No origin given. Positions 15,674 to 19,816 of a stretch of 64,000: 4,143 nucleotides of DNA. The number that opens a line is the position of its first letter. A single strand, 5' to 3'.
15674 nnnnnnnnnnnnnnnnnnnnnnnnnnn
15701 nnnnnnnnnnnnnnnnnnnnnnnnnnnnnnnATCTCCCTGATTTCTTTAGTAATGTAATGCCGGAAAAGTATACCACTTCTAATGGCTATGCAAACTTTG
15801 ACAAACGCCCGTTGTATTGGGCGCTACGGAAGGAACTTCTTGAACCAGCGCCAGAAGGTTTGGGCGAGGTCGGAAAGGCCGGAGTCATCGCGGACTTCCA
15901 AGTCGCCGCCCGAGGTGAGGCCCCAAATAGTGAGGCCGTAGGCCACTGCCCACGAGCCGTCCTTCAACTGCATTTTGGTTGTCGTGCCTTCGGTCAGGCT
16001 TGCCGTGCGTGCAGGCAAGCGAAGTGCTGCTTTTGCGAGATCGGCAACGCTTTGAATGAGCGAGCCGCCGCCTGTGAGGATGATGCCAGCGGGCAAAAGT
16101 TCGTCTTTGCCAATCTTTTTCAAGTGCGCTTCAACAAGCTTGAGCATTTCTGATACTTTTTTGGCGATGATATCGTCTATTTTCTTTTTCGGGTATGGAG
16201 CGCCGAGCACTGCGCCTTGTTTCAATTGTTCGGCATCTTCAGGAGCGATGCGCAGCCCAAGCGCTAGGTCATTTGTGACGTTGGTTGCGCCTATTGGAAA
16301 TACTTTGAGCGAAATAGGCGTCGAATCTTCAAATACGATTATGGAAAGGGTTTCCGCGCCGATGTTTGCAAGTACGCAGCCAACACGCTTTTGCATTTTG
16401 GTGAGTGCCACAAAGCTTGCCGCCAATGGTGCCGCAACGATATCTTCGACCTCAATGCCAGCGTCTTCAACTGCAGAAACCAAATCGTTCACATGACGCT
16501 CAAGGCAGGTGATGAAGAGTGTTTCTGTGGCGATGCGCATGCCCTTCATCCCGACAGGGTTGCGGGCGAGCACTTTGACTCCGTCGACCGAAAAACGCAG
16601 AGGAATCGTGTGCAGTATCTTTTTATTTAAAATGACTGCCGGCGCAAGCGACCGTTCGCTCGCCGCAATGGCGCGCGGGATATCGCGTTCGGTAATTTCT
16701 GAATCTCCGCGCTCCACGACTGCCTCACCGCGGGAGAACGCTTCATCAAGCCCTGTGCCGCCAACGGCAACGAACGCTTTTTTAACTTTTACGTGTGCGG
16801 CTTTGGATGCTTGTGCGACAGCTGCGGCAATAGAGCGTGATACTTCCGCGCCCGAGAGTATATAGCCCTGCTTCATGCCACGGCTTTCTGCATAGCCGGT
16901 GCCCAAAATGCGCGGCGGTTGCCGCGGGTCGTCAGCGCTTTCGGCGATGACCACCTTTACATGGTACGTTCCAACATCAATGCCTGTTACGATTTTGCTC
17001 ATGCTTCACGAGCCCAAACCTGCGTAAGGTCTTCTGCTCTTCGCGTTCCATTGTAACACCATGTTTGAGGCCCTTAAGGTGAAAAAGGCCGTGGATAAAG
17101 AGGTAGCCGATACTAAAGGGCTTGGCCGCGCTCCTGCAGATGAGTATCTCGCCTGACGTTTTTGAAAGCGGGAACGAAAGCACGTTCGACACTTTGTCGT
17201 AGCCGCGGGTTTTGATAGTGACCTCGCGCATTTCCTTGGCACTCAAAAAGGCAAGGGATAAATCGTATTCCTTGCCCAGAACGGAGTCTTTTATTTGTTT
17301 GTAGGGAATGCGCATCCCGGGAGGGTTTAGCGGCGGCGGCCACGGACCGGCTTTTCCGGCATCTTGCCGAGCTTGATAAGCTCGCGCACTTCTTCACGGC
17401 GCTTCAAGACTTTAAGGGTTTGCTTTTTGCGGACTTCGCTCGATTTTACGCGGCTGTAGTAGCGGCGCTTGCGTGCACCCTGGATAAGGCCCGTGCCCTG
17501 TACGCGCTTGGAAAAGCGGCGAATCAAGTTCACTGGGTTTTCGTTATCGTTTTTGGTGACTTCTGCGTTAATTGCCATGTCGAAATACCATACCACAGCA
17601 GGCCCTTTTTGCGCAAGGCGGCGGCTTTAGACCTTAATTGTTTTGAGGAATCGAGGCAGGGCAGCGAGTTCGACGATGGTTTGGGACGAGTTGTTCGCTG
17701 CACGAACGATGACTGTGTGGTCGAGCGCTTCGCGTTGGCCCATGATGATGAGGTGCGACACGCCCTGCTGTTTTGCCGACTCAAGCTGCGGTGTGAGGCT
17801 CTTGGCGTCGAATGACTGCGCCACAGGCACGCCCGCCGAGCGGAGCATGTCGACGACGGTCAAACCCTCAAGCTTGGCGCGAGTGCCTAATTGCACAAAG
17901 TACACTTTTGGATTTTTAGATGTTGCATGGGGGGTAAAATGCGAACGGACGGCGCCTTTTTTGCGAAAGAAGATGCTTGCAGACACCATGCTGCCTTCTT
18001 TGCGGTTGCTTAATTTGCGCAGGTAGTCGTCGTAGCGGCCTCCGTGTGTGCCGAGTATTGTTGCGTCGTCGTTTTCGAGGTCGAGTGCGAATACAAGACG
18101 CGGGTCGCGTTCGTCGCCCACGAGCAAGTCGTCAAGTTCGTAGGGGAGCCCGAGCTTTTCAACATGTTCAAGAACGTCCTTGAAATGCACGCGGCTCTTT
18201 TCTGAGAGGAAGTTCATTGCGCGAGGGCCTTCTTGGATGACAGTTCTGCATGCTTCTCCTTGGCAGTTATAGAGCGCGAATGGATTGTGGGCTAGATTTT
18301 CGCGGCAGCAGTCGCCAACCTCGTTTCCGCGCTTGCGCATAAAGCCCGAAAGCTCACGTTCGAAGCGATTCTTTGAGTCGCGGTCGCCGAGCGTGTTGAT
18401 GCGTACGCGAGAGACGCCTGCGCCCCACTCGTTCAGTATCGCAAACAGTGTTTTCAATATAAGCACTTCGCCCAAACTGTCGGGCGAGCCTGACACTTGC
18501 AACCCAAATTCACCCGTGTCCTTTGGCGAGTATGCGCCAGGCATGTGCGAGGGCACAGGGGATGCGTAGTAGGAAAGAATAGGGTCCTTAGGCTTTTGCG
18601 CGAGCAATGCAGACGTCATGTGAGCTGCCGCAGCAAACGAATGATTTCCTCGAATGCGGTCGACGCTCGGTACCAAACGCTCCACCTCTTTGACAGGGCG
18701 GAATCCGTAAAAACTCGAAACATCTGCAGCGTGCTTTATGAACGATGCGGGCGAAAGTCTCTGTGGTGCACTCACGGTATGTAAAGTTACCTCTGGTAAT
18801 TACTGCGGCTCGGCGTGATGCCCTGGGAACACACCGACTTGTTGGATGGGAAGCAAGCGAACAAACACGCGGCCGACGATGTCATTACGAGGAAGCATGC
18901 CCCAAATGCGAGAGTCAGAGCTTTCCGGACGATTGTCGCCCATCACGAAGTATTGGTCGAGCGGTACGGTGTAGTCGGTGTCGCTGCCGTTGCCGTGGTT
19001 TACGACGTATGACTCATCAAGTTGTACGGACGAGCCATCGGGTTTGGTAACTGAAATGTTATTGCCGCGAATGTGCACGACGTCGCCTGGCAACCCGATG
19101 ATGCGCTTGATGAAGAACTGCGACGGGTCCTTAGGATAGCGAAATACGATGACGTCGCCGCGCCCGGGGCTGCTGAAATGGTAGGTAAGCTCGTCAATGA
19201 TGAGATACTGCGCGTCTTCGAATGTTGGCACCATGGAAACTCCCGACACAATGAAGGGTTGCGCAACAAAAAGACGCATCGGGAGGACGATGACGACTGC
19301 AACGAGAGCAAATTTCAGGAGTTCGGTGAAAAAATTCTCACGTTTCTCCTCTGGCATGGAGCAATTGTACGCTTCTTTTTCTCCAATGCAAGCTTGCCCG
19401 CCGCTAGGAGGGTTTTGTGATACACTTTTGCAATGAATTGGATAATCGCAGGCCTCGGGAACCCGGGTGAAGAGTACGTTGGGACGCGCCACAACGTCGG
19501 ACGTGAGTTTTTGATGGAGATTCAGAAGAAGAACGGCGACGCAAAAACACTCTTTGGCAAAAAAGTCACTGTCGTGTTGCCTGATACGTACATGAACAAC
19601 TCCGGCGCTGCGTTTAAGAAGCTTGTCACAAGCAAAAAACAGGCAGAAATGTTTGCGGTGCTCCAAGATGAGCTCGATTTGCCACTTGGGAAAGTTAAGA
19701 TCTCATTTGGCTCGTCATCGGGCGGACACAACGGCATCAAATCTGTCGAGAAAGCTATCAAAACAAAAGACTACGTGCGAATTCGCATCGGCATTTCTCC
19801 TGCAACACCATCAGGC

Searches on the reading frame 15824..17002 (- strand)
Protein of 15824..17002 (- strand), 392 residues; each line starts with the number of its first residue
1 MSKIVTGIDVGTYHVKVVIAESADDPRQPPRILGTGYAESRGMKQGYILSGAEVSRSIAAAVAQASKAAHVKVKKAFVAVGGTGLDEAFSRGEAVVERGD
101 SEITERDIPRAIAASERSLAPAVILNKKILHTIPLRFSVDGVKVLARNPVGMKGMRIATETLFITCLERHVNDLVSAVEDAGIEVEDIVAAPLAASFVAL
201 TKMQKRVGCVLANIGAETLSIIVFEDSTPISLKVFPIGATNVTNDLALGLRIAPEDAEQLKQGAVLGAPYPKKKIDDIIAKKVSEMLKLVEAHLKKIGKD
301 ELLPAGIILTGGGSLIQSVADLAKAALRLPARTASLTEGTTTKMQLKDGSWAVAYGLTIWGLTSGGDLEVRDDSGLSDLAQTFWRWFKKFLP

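Call 28: search_protein_families(library=pfam, proteins=[window:15824-17002:-], max_evalue=0.001)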
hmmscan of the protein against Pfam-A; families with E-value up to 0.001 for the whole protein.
window:15824-17002:- (392 aa): 3 families
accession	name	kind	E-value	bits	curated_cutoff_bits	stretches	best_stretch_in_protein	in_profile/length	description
PF14450.12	FtsA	-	1.2e-20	74.6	31.8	1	210-356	1-127/127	Cell division protein FtsA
PF02491.25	SHS2_FTSA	-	5.3e-11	43.2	25.4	1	93-165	10-79/79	SHS2 domain inserted in FTSA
PF11104.14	PilM_2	-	3.7e-07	29.8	27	1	160-345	127-316/340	Type IV pilus assembly protein PilM;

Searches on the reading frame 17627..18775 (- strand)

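Call 28: search_protein_families(library=pfam, proteins=[window:17627-18775:-], max_evalue=0.001)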
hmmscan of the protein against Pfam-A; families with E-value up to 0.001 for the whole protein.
window:17627-18775:- (382 aa): 1 family
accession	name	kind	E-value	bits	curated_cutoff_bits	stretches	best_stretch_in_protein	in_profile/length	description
PF03129.25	HGTP_anticodon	-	3e-06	27.8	21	1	291-378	2-92/94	Anticodon binding domain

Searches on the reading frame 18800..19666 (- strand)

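Call 28: search_protein_families(library=pfam, proteins=[window:18800-19666:-], max_evalue=0.001)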
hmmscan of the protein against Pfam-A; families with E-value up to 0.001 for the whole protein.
window:18800-19666:- (288 aa): 2 families
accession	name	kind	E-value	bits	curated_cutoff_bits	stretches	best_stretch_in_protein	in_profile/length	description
PF10502.14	Peptidase_S26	-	3.8e-43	147.8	22.9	1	114-271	2-167/168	Signal peptidase, peptidase S26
PF00717.28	Peptidase_S24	-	0.00073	19.7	23.3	0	140-203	40-95/116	Peptidase S24-like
